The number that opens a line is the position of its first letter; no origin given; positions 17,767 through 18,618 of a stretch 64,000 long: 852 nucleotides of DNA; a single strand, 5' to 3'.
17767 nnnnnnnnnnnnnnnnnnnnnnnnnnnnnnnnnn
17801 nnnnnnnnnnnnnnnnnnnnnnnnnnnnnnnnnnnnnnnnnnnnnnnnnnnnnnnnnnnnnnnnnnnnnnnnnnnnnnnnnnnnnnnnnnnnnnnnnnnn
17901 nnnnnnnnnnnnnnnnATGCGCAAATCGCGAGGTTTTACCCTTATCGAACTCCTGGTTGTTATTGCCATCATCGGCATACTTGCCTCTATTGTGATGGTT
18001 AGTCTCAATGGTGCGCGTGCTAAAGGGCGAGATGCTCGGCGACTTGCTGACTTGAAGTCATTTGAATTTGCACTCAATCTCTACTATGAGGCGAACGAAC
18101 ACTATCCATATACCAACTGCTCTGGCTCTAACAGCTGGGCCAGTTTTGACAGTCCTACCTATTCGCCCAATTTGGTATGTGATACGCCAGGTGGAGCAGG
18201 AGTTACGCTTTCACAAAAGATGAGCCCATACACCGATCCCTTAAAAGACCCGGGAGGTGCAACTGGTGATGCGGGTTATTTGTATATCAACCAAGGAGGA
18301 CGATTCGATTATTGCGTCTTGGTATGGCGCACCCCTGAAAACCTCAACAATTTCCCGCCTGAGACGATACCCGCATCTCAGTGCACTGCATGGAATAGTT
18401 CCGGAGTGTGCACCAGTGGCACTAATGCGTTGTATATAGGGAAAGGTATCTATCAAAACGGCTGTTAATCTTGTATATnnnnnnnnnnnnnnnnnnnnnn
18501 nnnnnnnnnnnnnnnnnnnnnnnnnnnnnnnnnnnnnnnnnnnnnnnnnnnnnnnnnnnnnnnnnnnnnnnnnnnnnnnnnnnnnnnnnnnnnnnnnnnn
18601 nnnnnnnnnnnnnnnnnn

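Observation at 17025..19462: Type IV pilin gene inserted between the two halves of a split transketolase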

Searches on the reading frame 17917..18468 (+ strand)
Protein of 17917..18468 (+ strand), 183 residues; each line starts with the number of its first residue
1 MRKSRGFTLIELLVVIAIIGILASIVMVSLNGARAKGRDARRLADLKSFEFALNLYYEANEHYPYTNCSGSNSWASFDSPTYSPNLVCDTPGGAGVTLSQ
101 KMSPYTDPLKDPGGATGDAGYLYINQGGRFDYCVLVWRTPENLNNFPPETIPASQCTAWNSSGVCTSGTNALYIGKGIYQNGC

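Call 3: search_protein_families(library=pfam, proteins=[window:17917-18468:+], max_evalue=0.01)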
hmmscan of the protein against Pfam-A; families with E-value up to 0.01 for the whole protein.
window:17917-18468:+ (183 aa): 1 family
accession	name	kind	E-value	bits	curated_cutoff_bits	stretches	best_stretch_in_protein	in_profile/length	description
PF07963.17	N_methyl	-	1.5e-10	40.7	21.2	1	1-27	1-27/27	Prokaryotic N-terminal methylation motif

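Call 6: find_homologous_proteins(query=window:17917-18468:+)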
Query window:17917-18468:+ (183 aa): 7313 proteins with E <= 0.001 among 8000 candidates; the best 120 are listed.
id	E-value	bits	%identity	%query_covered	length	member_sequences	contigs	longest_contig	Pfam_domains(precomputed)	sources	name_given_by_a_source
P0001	1.4e-118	411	97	100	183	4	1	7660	PF07963.18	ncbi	-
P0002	1.1e-78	281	68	97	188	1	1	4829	PF07963.18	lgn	-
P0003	4.1e-77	276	68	98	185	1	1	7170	PF07963.18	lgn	-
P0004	6.4e-77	275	65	99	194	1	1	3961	PF07963.18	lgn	-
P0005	9.0e-76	272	65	99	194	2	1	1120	PF07963.18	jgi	-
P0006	2.2e-74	267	67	98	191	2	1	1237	PF07963.18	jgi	-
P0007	6.0e-74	266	66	100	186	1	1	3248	PF07963.18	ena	-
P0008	2.4e-73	264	65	97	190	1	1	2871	PF07963.18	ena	-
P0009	2.5e-73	264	63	99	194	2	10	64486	PF07963.18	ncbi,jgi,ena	ncbi:MAG TPA: type II secretion system protein [Candidatus Paceibacterota bacterium]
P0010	2.5e-69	251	59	99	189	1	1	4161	PF07963.18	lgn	-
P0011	4.9e-69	250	61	98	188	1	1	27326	PF07963.18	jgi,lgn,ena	-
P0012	7.0e-69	249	63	97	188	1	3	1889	PF07963.18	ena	-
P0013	1.1e-68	248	62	99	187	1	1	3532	PF07963.18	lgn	-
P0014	6.5e-66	239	61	97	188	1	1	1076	PF07963.18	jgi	jgi:prepilin-type N-terminal cleavage/methylation domain-containing protein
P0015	3.9e-64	234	62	99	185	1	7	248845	PF07963.18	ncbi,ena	-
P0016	4.2e-63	230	61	99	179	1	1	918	PF07963.18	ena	-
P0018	7.2e-55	203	57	100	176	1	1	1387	PF07963.18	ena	-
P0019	1.3e-54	203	55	94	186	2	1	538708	PF07963.18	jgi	-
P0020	8.9e-54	200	57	98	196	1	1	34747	PF07963.18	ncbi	-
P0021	1.2e-53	199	53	99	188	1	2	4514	PF07963.18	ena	-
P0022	4.3e-53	198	54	98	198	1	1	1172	PF07963.18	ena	-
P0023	1.3e-52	196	53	93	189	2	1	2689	PF07963.18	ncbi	-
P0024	1.7e-52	196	51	99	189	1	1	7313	PF07963.18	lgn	-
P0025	2.2e-52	195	53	99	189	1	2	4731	PF07963.18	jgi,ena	jgi:prepilin-type N-terminal cleavage/methylation domain-containing protein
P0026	2.5e-52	195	53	99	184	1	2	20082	PF07963.18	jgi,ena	-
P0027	9.2e-52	193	53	98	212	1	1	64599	PF07963.18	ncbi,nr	ncbi:MAG: prepilin-type N-terminal cleavage/methylation domain-containing protein [Candidatus Paceba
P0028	1.4e-51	193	53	100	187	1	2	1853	PF07963.18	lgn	-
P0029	1.6e-51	193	52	99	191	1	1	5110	PF07963.18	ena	-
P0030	9.7e-51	190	56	99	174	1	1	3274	PF07963.18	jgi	-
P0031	2.4e-50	189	52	99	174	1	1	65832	PF07963.18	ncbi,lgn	ncbi:hypothetical protein BH11PAT2_BH11PAT2_08170 [soil metagenome]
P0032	3.9e-50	188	53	98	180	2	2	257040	PF07963.18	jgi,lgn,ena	jgi:prepilin-type N-terminal cleavage/methylation domain-containing protein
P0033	5.1e-50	188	51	100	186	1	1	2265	PF07963.18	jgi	jgi:prepilin-type N-terminal cleavage/methylation domain-containing protein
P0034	1.2e-48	183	51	100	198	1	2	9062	PF07963.18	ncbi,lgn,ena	-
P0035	2.2e-47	179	50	98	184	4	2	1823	PF07963.18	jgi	jgi:prepilin-type N-terminal cleavage/methylation domain-containing protein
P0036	2.4e-47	179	51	98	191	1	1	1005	PF07963.18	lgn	-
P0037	2.4e-47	179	49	91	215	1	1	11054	PF07963.18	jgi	-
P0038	2.7e-47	179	51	98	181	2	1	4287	PF07963.18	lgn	-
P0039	7.6e-47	177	49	100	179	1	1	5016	PF07963.18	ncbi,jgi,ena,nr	ncbi:MAG TPA: type II secretion system protein [Candidatus Paceibacterota bacterium]|nr:type II secr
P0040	9.0e-47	177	48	100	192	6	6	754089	PF07963.18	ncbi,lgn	-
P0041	9.5e-47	177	53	99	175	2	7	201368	PF07963.18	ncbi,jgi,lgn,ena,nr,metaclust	ncbi:hypothetical protein A2389_02335 [Candidatus Adlerbacteria bacterium RIFOXYB1_FULL_48_10]|nr:MA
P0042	1.0e-46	177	51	99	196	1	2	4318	PF07963.18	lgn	-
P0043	3.0e-46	175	50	98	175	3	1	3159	PF07963.18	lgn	-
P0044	3.3e-46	175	48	100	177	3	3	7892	PF07963.18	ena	-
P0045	4.9e-46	175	49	100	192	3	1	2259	PF07963.18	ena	-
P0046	6.7e-46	174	51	98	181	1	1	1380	PF07963.18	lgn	-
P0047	9.4e-46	174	51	98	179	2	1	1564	PF07963.18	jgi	jgi:type IV pilus assembly protein PilA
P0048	3.4e-45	172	51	99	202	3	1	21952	PF07963.18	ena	-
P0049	1.5e-44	170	48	99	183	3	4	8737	PF07963.18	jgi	jgi:type II secretion system protein G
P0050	2.2e-44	169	50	98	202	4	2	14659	PF07963.18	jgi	jgi:prepilin-type N-terminal cleavage/methylation domain-containing protein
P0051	7.8e-44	167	51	98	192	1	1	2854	PF07963.18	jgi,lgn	-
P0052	9.9e-44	167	51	97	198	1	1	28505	PF07963.18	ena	-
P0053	2.4e-43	166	49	100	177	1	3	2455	PF07963.18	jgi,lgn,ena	jgi:prepilin-type N-terminal cleavage/methylation domain-containing protein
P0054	2.8e-43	166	51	98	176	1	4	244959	PF07963.18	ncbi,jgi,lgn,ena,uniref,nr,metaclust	ncbi:hypothetical protein A2392_01395 [Candidatus Kaiserbacteria bacterium RIFOXYB1_FULL_46_14]|unir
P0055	3.3e-43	165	50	100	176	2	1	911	PF07963.18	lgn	-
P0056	3.8e-43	165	51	98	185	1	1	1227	PF07963.18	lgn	-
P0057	7.0e-43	164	50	98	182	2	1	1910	PF07963.18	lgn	-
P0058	8.9e-43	164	47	100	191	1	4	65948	PF07963.18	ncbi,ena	-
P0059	2.6e-42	163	55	81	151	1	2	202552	PF07963.18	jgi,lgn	jgi:prepilin-type N-terminal cleavage/methylation domain-containing protein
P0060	2.6e-42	162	47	98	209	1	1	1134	PF07963.18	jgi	jgi:prepilin-type N-terminal cleavage/methylation domain-containing protein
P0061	2.6e-42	162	49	99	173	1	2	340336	PF07963.18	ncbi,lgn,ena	-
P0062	2.8e-42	162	48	100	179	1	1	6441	PF07963.18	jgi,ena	-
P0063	3.1e-42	162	47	100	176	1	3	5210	PF07963.18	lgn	-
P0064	8.9e-42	161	46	99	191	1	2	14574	PF07963.18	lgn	-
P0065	1.9e-41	160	48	100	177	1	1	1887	PF07963.18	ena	-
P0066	2.6e-41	159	46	98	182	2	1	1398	PF07963.18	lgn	-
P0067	2.6e-41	159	47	99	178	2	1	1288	PF07963.18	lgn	-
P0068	3.1e-41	159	45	98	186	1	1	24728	PF07963.18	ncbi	-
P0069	3.3e-41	159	48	100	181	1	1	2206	PF07963.18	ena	-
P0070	5.2e-41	158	48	98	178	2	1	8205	PF07963.18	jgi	jgi:prepilin-type N-terminal cleavage/methylation domain-containing protein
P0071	6.4e-41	158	47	89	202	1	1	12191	PF07963.18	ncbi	-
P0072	7.9e-41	158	46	98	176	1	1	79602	PF07963.18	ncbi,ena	-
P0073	8.9e-40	154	47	90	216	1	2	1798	PF07963.18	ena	-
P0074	2.4e-39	153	45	98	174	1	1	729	PF07963.18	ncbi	-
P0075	4.0e-39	152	47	99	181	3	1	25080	PF07963.18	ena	-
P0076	5.5e-39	152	47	100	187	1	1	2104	PF07963.18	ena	-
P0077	8.6e-39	151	50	90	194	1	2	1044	PF07963.18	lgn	-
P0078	1.0e-38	151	53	79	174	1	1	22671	PF07963.18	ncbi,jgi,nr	ncbi:type II secretion system protein [Candidatus Kaiserbacteria bacterium]|nr:type II secretion sys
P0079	1.8e-38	150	47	97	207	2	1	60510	PF07963.18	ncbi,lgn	-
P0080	1.8e-38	150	47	100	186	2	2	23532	PF07963.18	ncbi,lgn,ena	-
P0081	4.0e-38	149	48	100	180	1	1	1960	PF07963.18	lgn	-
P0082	8.5e-38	148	47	98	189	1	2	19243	PF07963.18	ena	-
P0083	1.7e-37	147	48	98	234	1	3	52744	PF07963.18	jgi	jgi:prepilin-type N-terminal cleavage/methylation domain-containing protein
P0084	1.6e-36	144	47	98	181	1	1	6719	PF07963.18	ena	-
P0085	3.1e-36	143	45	99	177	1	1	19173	PF07963.18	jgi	jgi:type II secretion system protein G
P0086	5.9e-36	142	48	97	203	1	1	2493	PF07963.18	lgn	-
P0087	8.3e-34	135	57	68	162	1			PF07963.18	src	-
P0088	2.2e-33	133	44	99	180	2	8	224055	PF07963.18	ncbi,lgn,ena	-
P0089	6.3e-33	132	43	100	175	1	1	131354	PF07963.18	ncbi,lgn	-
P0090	7.3e-33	132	46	100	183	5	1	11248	PF07963.18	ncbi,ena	-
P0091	1.1e-32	131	42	91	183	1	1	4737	PF07963.18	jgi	jgi:prepilin-type N-terminal cleavage/methylation domain-containing protein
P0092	1.4e-32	131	40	99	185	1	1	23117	PF07963.18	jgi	-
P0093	3.2e-32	130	39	99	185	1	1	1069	PF07963.18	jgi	jgi:prepilin-type N-terminal cleavage/methylation domain-containing protein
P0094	1.2e-31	128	42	98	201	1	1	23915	PF07963.18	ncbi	-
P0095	1.8e-31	127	41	93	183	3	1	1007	PF07963.18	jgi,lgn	-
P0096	3.3e-31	126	39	100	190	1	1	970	PF07963.18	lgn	-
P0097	1.4e-29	121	44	97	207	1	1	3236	PF07963.18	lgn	-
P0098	1.7e-29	121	39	99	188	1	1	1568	PF07963.18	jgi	jgi:prepilin-type N-terminal cleavage/methylation domain-containing protein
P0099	1.8e-29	121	43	93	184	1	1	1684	PF07963.18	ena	-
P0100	5.3e-29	119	39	100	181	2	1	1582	PF07963.18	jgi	jgi:prepilin-type N-terminal cleavage/methylation domain-containing protein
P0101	5.0e-28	116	45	89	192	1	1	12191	PF07963.18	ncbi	-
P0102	3.3e-26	110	46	95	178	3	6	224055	PF07963.18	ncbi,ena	-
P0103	8.4e-24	102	40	87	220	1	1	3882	PF07963.18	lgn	-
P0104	4.2e-22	97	44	89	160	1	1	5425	PF07963.18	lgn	-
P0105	4.5e-22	97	62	49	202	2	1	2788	PF07963.18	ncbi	-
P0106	1.7e-21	95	53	58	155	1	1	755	PF07963.18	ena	-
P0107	1.7e-21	95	63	49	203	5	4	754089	PF07963.18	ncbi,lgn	-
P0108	2.3e-21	94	44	85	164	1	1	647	PF07963.18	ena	-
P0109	2.5e-21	94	64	43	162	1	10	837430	PF07963.18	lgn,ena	-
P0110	3.5e-21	94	57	48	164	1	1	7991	PF07963.18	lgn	-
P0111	3.7e-21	94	61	49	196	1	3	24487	PF07963.18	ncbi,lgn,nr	ncbi:MAG: prepilin-type N-terminal cleavage/methylation domain-containing protein [Candidatus Paceba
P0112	4.3e-21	93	57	49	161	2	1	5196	PF07963.18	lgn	-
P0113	4.6e-21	93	71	34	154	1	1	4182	PF07963.18,PF22434.2,PF08334.17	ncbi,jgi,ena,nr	ncbi:MAG: prepilin-type N-terminal cleavage/methylation domain-containing protein [Candidatus Kaiser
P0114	4.6e-21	93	54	57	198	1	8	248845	PF07963.18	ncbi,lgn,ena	-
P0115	4.7e-21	93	56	48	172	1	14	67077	PF07963.18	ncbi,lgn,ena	-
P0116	5.0e-21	93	61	45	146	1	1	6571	PF07963.18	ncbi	-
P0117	5.4e-21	93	48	70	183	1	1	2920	PF07963.18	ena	-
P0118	5.6e-21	93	50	61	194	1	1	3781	PF07963.18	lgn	-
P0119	5.7e-21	93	64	49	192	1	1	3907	PF07963.18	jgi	jgi:type II secretion system protein G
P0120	5.9e-21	93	75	34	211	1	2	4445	PF07963.18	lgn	-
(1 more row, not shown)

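Call 13: find_encoding_contigs(protein=P0001, flank=4000, max_places=2)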
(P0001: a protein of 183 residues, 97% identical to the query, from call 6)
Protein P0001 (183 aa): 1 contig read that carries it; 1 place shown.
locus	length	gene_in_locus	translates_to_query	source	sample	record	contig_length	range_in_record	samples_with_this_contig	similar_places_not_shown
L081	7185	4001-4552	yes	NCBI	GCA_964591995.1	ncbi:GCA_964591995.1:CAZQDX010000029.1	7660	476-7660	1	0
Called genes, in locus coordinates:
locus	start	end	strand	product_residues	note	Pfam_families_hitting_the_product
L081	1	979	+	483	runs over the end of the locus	?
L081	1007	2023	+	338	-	PF00044:Gp_dh_N, PF02800:Gp_dh_C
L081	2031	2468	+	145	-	PF02502:LacAB_rpiB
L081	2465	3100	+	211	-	PF00834:Ribul_P_3_epim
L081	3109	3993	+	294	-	PF13292:DXP_synthase_N (weak), PF00456:Transketolase_N, PF00676:E1_dh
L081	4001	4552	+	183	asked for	PF07963:N_methyl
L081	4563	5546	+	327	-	PF02779:Transket_pyr, PF22613:Transketolase_C_1 (faint), PF02780:Transketolase_C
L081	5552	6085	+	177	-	PF07486:Hydrolase_2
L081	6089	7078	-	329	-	PF00294:PfkB, PF08543:Phos_pyr_kin (weak)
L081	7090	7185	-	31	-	?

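Call 14: find_encoding_contigs(protein=P0009, flank=4000, max_places=2)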
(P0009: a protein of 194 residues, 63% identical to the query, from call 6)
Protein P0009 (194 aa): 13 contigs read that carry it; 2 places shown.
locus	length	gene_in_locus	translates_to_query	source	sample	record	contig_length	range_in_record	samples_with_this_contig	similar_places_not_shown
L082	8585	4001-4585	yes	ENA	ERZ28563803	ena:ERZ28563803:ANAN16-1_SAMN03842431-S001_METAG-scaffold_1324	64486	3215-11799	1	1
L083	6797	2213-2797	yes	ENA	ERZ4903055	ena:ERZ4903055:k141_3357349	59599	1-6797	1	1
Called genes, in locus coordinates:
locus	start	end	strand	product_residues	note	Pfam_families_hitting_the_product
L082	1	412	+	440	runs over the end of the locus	-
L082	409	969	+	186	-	-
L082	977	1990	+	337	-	PF00044:Gp_dh_N, PF02800:Gp_dh_C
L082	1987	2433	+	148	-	PF02502:LacAB_rpiB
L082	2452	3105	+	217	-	PF00834:Ribul_P_3_epim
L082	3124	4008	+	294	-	PF13292:DXP_synthase_N (weak), PF00456:Transketolase_N, PF00676:E1_dh (weak)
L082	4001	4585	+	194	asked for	PF07963:N_methyl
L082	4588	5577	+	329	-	PF02779:Transket_pyr, PF02780:Transketolase_C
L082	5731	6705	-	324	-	PF00294:PfkB, PF08543:Phos_pyr_kin (weak)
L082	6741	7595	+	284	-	PF01116:F_bP_aldolase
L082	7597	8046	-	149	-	-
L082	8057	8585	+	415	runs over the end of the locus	-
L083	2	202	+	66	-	PF02800:Gp_dh_C (weak)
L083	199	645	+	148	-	PF02502:LacAB_rpiB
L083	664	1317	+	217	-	PF00834:Ribul_P_3_epim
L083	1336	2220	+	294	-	PF13292:DXP_synthase_N (weak), PF00456:Transketolase_N, PF00676:E1_dh (weak)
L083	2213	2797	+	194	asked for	PF07963:N_methyl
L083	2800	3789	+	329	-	PF02779:Transket_pyr, PF02780:Transketolase_C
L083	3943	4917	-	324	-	PF00294:PfkB, PF08543:Phos_pyr_kin (weak)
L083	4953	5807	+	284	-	PF01116:F_bP_aldolase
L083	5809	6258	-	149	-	-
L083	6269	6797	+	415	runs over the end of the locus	-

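Call 15: find_encoding_contigs(protein=P0015, flank=4000, max_places=2)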
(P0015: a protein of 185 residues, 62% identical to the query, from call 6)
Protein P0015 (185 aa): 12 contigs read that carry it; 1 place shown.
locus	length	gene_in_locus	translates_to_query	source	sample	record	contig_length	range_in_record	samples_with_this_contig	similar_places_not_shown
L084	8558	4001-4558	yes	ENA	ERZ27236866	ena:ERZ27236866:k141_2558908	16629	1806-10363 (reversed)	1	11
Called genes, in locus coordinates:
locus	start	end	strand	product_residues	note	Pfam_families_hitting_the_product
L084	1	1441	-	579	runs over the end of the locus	PF18911:PKD_4 (faint), PF01471:PG_binding_1 (weak)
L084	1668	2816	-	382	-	PF00390:malic, PF03949:Malic_M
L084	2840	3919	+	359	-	PF01979:Amidohydro_1 (weak)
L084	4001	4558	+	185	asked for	PF07963:N_methyl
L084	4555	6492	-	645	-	PF06480:FtsH_ext, PF06068:TIP49 (faint), PF00004:AAA, PF07728:AAA_5 (faint), PF17862:AAA_lid_3, PF01434:Peptidase_M41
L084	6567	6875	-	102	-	-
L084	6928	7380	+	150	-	PF01668:SmpB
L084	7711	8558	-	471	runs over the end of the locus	PF00239:Resolvase, PF07508:Recombinase, PF13408:Zn_ribbon_recom (weak)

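Call 16: find_encoding_contigs(protein=P0003, flank=4000, max_places=1)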
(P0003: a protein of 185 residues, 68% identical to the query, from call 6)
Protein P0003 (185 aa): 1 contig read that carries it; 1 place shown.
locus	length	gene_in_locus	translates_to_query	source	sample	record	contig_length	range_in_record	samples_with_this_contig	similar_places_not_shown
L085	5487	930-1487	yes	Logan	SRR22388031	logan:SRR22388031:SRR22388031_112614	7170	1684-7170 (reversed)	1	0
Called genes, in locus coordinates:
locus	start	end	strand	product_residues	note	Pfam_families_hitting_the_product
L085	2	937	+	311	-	?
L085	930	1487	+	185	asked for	PF07963:N_methyl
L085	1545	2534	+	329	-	PF02779:Transket_pyr, PF02780:Transketolase_C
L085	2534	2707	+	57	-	-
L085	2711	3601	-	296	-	PF00294:PfkB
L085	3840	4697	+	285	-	PF01116:F_bP_aldolase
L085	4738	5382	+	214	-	PF01386:Ribosomal_L25p, PF14693:Ribosomal_TL5_C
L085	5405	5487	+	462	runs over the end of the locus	PF13406:SLT_2 (faint)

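Call 17: find_encoding_contigs(protein=P0011, flank=4000, max_places=1)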
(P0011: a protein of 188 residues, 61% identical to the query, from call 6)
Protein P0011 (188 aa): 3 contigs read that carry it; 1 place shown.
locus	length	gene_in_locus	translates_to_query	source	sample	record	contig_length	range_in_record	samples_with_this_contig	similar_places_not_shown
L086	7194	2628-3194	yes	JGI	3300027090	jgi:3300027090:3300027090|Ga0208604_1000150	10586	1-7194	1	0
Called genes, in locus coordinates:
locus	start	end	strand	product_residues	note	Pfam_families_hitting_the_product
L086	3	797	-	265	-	?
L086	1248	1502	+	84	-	-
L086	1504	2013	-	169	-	-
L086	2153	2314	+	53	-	-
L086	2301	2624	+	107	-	-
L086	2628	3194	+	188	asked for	PF07963:N_methyl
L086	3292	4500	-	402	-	-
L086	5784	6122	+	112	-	-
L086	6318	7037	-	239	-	PF00589:Phage_integrase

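Call 18: find_encoding_contigs(protein=P0019, flank=4000, max_places=1)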
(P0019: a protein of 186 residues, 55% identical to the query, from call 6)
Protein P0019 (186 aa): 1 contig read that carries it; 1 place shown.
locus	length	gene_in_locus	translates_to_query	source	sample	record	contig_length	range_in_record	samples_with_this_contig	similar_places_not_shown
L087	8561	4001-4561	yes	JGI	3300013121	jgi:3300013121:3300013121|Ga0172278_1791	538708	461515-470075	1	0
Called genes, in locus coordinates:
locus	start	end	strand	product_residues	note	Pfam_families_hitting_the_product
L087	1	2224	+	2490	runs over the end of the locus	PF13884:Peptidase_S74, PF16403:Bact_surface_Ig-like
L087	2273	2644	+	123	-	PF05635:23S_rRNA_IVP, PF22296:bAvd (weak)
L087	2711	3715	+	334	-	PF00044:Gp_dh_N, PF02800:Gp_dh_C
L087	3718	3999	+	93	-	-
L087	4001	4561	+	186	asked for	PF07963:N_methyl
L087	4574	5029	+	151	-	PF02502:LacAB_rpiB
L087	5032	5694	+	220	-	PF00834:Ribul_P_3_epim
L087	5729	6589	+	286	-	PF13292:DXP_synthase_N, PF00456:Transketolase_N, PF00676:E1_dh (weak)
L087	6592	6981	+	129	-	PF03819:MazG (weak), PF12643:MazG-like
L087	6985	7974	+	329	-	PF02779:Transket_pyr, PF02780:Transketolase_C, PF22613:Transketolase_C_1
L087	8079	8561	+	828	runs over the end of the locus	-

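Call 19: find_encoding_contigs(protein=P0020, flank=4000, max_places=1)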
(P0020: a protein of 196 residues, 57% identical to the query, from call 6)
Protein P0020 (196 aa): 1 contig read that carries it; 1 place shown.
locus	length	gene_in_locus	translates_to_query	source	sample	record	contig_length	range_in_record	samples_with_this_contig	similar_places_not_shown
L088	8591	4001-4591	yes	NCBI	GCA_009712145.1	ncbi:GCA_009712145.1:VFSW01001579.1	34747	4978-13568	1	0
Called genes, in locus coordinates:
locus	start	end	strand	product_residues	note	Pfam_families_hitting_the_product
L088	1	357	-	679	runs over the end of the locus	PF02518:HATPase_c, PF00204:DNA_gyraseB, PF01751:Toprim, PF00986:DNA_gyraseB_C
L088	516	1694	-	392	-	PF01409:tRNA-synt_2d, PF03147:FDX-ACB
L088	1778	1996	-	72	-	-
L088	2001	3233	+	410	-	PF13506:Glyco_transf_21, PF00535:Glycos_transf_2, PF10111:Glyco_tranf_2_2 (weak), PF13641:Glyco_tranf_2_3, PF01644:Chitin_synth_1 (faint), PF03142:Chitin_synth_2 (weak), PF13632:Glyco_trans_2_3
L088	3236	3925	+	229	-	-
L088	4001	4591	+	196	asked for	PF07963:N_methyl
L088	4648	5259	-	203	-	PF07963:N_methyl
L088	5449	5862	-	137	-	-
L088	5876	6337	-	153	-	PF00889:EF_TS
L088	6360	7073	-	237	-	PF00318:Ribosomal_S2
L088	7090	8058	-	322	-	PF03462:PCRF, PF00472:RF-1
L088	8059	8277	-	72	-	PF01197:Ribosomal_L31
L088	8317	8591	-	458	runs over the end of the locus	-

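Call 35: search_protein_families(library=ncbifam, proteins=[window:17917-18468:+], max_evalue=0.01)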
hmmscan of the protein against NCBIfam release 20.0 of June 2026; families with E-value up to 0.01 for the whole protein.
window:17917-18468:+ (183 aa): 11 families
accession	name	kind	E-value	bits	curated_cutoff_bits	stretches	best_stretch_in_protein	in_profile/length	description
TIGR01710.1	typeII_sec_gspG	equivalog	2.2e-11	43.9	88.85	1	5-66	1-62/134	type II secretion system major pseudopilin GspG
TIGR01708.2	typeII_sec_gspH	equivalog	3.8e-10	40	80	1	4-44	1-41/169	type II secretion system minor pseudopilin GspH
TIGR02532.1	IV_pilin_GFxxxE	domain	2.6e-09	36.5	16.3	1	5-27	2-24/24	prepilin-type N-terminal cleavage/methylation domain-containing protein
NF041775.1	typeIV_PilA_Myxo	equivalog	7.5e-08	32.6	400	1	3-63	9-69/214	type IV pilin protein PilA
NF007862.0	PRK10574.1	equivalog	4.1e-07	30.2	138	1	1-70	1-68/145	prepilin peptidase-dependent pilin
NF041013.1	T4P_ComGE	equivalog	4.1e-05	23.6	49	1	3-40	2-39/83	competence type IV pilus minor pilin ComGE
TIGR02596.1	TIGR02596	subfamily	5.6e-05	23.3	70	1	7-34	1-28/196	Verru_Chthon cassette protein D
NF040999.1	pilin_ComGC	equivalog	0.00026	21.1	75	1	5-34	2-31/84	competence type IV pilus major pilin ComGC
NF007800.0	PRK10506.1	equivalog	0.00029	20.7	158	1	1-34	5-38/163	prepilin peptidase-dependent protein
TIGR01707.1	gspI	equivalog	0.0047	17.4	44.35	1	6-34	1-29/101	type II secretion system minor pseudopilin GspI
NF040982.1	ComGD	equivalog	0.0066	16.9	70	0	5-30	2-27/139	competence type IV pilus minor pilin ComGD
